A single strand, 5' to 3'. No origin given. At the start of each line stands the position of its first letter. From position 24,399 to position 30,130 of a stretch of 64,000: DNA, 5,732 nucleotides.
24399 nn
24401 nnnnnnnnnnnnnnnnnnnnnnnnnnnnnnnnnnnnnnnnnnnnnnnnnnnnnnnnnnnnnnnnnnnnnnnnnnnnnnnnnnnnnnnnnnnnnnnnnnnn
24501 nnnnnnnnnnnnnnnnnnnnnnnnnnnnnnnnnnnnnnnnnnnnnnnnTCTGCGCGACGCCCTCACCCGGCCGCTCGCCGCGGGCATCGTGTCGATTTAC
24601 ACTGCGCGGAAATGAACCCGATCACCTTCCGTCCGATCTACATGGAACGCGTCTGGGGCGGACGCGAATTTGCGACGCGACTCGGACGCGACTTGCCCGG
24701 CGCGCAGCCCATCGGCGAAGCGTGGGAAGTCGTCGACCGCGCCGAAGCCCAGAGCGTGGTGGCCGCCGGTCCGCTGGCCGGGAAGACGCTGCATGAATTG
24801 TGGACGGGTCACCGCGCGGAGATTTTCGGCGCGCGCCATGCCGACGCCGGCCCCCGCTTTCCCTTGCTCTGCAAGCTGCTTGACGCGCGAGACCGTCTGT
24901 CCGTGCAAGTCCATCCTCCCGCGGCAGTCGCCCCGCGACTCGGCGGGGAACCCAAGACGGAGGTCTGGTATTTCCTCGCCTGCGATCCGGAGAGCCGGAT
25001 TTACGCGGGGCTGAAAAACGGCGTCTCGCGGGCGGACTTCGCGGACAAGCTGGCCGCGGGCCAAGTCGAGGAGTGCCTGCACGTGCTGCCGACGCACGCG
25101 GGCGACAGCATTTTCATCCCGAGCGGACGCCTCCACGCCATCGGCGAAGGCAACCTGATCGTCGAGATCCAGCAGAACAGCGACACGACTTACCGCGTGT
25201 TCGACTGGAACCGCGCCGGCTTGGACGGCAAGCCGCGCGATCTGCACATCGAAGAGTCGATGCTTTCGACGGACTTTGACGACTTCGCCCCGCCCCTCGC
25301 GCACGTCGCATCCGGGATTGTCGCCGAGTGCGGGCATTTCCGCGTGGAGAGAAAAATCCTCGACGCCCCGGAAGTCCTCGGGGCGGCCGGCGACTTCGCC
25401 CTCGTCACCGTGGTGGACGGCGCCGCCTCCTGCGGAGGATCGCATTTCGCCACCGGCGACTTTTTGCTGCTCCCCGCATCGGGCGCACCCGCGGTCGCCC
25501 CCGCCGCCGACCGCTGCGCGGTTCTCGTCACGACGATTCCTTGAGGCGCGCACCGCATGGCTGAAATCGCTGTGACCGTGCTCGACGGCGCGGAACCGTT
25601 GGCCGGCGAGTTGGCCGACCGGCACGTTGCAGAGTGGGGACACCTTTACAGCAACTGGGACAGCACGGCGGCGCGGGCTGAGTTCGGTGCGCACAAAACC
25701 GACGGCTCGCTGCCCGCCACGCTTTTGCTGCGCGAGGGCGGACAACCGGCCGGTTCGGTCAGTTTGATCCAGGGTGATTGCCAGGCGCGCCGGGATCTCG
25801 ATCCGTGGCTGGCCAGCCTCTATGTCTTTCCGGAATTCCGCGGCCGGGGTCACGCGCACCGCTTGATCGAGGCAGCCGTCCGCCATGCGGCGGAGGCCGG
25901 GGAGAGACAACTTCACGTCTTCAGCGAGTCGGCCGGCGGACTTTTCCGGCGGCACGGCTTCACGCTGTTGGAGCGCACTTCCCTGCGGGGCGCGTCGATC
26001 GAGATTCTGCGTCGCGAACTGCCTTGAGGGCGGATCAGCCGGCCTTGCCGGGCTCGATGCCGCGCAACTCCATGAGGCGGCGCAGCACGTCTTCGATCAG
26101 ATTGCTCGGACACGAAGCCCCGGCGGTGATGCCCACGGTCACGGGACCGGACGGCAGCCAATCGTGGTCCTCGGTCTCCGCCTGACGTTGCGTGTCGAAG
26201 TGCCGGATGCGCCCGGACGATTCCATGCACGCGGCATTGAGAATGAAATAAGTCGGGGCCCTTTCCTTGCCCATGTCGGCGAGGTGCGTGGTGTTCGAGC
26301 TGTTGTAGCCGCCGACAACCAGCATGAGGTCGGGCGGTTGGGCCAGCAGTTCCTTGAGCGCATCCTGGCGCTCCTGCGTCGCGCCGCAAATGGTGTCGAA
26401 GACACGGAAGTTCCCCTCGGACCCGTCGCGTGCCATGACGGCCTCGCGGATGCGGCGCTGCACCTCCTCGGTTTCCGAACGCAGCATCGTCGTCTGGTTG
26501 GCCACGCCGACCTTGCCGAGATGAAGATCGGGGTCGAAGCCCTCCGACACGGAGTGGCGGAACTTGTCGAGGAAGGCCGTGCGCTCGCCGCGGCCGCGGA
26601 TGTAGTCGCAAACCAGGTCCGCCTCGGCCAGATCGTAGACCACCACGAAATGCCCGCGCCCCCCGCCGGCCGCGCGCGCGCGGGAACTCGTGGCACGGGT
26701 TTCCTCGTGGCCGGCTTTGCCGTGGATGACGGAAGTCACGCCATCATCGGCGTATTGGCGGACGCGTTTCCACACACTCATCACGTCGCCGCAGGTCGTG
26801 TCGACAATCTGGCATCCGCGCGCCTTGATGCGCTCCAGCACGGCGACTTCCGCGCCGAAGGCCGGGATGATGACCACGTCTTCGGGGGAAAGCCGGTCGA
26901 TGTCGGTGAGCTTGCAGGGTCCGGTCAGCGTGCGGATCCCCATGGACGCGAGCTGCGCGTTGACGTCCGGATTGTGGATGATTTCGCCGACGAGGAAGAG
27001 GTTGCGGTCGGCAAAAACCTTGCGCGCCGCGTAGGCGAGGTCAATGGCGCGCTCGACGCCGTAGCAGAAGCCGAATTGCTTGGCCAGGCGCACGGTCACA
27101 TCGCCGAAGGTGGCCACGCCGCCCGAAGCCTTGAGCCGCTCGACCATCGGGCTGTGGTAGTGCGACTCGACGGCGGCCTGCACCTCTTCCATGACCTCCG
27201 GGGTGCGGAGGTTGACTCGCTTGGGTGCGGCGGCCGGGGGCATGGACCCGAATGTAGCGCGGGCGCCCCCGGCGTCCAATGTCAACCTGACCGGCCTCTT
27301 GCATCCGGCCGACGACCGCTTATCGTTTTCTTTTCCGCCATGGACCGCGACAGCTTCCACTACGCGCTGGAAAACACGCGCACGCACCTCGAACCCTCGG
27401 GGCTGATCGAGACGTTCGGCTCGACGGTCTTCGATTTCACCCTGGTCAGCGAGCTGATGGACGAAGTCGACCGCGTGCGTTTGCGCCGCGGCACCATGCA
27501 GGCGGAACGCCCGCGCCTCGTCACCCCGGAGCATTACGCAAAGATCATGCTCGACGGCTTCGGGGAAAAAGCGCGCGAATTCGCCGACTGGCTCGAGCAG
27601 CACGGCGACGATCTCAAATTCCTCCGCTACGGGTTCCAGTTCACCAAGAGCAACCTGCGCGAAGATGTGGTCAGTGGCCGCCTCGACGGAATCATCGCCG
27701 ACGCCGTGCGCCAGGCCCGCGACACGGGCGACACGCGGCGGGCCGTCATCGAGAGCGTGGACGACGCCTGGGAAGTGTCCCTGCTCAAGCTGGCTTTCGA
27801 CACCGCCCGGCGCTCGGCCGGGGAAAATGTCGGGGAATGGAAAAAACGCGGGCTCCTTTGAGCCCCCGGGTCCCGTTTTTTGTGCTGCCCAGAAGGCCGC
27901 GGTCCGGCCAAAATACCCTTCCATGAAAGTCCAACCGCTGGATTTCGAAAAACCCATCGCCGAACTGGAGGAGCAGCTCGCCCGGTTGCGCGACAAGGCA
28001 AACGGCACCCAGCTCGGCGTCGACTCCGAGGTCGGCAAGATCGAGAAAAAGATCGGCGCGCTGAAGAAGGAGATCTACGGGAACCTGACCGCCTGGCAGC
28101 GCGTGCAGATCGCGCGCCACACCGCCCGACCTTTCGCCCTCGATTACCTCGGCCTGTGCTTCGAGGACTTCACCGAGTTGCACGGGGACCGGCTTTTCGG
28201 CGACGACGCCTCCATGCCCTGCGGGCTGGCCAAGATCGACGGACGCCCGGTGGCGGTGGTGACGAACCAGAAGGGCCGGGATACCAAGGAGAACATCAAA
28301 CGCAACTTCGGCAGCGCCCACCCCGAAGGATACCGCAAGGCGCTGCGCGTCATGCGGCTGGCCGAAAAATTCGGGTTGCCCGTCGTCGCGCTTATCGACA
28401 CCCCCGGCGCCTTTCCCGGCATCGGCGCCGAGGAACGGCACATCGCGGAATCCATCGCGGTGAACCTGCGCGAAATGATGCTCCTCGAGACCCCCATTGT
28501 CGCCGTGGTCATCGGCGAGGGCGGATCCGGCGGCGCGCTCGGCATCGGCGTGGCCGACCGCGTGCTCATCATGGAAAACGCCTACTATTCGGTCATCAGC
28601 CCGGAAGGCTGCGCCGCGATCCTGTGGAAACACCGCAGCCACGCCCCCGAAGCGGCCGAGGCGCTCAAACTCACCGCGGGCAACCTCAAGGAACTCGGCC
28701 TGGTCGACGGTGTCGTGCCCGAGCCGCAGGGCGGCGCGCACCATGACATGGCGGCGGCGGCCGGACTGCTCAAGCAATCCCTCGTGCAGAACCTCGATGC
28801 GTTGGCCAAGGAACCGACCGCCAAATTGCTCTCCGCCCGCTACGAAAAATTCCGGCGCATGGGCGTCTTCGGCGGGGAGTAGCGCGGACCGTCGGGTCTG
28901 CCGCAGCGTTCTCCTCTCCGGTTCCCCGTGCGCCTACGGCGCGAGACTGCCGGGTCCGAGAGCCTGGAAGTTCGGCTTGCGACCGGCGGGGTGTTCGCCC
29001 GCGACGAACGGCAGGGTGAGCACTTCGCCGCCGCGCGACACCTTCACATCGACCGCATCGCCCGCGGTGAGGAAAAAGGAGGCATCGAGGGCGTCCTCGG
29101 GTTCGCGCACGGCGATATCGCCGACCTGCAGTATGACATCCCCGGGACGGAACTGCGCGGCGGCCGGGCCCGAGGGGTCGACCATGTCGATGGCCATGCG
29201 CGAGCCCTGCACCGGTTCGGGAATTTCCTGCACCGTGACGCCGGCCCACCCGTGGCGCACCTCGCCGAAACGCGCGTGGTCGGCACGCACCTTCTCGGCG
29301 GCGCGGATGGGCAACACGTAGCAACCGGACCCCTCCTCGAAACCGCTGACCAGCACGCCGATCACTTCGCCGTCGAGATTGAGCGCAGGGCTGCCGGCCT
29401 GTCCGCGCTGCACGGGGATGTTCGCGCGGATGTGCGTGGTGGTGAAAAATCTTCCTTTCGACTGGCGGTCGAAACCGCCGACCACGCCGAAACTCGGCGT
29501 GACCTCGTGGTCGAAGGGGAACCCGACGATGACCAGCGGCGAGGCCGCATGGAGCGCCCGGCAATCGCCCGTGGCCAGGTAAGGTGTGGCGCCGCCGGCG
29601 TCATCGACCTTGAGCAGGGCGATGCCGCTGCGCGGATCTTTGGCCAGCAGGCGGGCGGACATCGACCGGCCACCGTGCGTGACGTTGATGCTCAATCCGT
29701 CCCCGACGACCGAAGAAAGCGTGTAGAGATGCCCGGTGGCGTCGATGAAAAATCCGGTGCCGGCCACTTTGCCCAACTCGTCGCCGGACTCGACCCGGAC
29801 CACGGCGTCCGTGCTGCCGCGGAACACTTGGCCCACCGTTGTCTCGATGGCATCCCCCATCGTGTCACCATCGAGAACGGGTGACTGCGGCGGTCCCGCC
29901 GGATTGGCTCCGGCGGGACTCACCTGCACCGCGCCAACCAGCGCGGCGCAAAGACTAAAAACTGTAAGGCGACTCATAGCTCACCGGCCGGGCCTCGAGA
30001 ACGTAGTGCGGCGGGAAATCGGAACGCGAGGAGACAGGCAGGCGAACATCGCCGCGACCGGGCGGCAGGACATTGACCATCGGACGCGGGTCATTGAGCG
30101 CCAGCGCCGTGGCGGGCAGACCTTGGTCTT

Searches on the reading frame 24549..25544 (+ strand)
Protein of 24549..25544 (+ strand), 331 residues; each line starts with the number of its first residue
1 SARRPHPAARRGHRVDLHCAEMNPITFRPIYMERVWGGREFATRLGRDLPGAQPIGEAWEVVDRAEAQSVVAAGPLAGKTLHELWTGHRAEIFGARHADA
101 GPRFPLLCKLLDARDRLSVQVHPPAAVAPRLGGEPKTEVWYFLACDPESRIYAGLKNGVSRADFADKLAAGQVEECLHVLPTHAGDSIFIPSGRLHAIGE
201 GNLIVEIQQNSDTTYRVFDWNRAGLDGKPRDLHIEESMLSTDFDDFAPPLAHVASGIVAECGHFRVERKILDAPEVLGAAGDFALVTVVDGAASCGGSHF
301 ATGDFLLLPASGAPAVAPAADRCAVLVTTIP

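Call 17: search_protein_families(library=pfam, proteins=[window:24549-25544:+], max_evalue=0.001)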
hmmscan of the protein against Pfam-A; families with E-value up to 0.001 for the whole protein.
window:24549-25544:+ (331 aa): 1 family
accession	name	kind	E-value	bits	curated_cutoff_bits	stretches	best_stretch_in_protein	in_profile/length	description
PF20511.4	PMI_typeI_cat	-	9.7e-12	45.7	22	1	30-126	7-105/143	Phosphomannose isomerase type I, catalytic domain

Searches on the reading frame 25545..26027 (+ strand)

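Call 17: search_protein_families(library=pfam, proteins=[window:25545-26027:+], max_evalue=0.001)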
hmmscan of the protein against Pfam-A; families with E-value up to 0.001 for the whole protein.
window:25545-26027:+ (160 aa): 5 families
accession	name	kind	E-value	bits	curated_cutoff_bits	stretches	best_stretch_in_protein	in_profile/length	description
PF00583.31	Acetyltransf_1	-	3.8e-10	40.5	20.7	1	38-139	16-116/116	Acetyltransferase (GNAT) family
PF13508.13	Acetyltransf_7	-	4.1e-10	40.3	27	1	61-140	7-83/84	Acetyltransferase (GNAT) domain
PF13673.13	Acetyltransf_10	-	1.2e-06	29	23.6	1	60-144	34-112/128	Acetyltransferase (GNAT) domain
PF14542.12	Acetyltransf_CG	-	0.00026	21.5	30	1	91-120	29-58/80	GCN5-related N-acetyl-transferase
PF08445.16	FR47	-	0.00035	20.9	22.1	1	89-143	24-81/86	FR47-like protein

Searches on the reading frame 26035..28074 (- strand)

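Call 56: search_protein_families(library=pfam, proteins=[window:26035-28074:-], max_evalue=0.0001)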
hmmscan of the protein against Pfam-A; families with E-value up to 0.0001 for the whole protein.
window:26035-28074:- (679 aa): 1 family
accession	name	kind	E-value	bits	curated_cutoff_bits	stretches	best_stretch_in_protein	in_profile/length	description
PF02401.23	LYTB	-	1.9e-70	237.7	24.5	1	328-667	1-266/267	LytB protein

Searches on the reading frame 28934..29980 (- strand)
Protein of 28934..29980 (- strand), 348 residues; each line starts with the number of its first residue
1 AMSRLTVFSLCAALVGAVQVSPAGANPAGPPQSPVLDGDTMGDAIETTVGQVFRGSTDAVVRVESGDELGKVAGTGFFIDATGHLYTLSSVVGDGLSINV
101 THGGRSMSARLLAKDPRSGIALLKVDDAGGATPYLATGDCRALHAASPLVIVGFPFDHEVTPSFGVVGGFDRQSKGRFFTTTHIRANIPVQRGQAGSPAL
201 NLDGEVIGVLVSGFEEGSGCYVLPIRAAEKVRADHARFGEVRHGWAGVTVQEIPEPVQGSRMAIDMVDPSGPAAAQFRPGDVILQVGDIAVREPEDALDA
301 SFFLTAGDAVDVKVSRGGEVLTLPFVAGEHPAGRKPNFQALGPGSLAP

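Call 56: search_protein_families(library=pfam, proteins=[window:28934-29980:-], max_evalue=0.0001)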
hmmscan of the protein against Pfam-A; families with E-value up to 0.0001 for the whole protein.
window:28934-29980:- (348 aa): 3 families
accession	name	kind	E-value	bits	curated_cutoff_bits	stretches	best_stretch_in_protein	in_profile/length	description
PF13365.12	Trypsin_2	-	4.4e-19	70.1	27.6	1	74-209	1-144/144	Trypsin-like peptidase domain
PF13180.12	PDZ_2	-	5.6e-10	39.8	27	1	261-323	13-76/80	PDZ domain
PF17820.7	PDZ_6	-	8.5e-05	22.7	27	0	267-299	5-38/54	PDZ domain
